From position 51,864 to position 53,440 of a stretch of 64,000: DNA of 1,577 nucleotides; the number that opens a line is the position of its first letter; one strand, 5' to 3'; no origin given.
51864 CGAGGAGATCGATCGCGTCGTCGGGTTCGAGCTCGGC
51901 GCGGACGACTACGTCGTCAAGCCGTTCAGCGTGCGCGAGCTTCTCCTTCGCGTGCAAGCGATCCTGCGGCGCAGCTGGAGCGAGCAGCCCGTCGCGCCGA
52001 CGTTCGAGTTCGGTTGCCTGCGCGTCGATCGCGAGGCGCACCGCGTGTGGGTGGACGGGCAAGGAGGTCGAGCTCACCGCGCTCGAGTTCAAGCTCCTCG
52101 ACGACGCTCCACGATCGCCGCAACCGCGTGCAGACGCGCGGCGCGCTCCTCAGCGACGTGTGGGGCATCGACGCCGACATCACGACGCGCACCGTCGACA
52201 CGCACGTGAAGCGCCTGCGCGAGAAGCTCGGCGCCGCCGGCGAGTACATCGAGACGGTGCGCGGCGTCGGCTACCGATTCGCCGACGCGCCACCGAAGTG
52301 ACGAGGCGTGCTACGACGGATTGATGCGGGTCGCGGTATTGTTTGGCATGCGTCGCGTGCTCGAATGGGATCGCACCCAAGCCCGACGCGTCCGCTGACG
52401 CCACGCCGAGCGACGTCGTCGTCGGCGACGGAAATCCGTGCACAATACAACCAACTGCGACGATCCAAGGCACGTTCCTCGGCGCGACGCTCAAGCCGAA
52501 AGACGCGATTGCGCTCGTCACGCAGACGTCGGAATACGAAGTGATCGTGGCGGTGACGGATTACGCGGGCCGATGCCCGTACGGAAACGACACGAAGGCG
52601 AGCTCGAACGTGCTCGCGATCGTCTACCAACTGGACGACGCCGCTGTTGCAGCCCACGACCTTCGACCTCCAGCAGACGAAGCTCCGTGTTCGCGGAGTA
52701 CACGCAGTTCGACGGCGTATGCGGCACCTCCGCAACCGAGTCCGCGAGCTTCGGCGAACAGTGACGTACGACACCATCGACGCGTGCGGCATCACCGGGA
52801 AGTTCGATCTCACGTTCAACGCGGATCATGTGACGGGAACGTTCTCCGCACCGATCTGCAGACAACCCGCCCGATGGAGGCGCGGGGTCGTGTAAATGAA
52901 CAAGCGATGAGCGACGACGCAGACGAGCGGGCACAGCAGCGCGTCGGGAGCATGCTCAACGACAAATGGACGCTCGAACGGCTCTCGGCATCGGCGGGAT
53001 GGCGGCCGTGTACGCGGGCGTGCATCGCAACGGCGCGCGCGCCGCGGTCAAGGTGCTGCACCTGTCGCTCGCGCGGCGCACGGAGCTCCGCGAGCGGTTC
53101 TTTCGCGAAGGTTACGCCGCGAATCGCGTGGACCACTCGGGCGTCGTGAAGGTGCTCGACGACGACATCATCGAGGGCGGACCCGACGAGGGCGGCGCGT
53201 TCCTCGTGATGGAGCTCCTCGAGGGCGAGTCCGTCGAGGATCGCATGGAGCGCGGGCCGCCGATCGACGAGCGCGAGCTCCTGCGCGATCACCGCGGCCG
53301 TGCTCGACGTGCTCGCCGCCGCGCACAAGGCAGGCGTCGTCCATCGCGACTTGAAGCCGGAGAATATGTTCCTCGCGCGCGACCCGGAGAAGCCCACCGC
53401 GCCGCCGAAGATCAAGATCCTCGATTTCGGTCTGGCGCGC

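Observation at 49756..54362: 4.6 kb block with about 17 frame changes but otherwise protein-like coding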

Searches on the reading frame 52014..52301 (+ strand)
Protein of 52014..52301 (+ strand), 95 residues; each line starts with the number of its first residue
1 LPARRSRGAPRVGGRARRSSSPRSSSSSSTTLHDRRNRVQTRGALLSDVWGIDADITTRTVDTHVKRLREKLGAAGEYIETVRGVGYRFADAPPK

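Call 49: search_protein_families(library=pfam, max_evalue=0.001, proteins=[window:52014-52301:+])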
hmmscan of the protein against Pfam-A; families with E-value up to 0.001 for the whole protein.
window:52014-52301:+ (95 aa): 2 families
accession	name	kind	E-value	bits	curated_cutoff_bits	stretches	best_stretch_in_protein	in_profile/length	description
PF00486.34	Trans_reg_C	-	1.6e-19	70.2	26.2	1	31-89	16-77/77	Transcriptional regulatory protein, C terminal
PF08279.18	HTH_11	-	0.00019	21.7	25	1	55-88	26-55/55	HTH domain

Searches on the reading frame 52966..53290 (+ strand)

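Call 49: search_protein_families(library=pfam, max_evalue=0.001, proteins=[window:52966-53290:+])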
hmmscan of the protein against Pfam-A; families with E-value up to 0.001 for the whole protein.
window:52966-53290:+ (108 aa): 1 family
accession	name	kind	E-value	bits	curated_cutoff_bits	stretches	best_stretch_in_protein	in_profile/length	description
PF00069.31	Pkinase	-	4.8e-08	33.2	31.7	1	5-105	5-100/263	Protein kinase domain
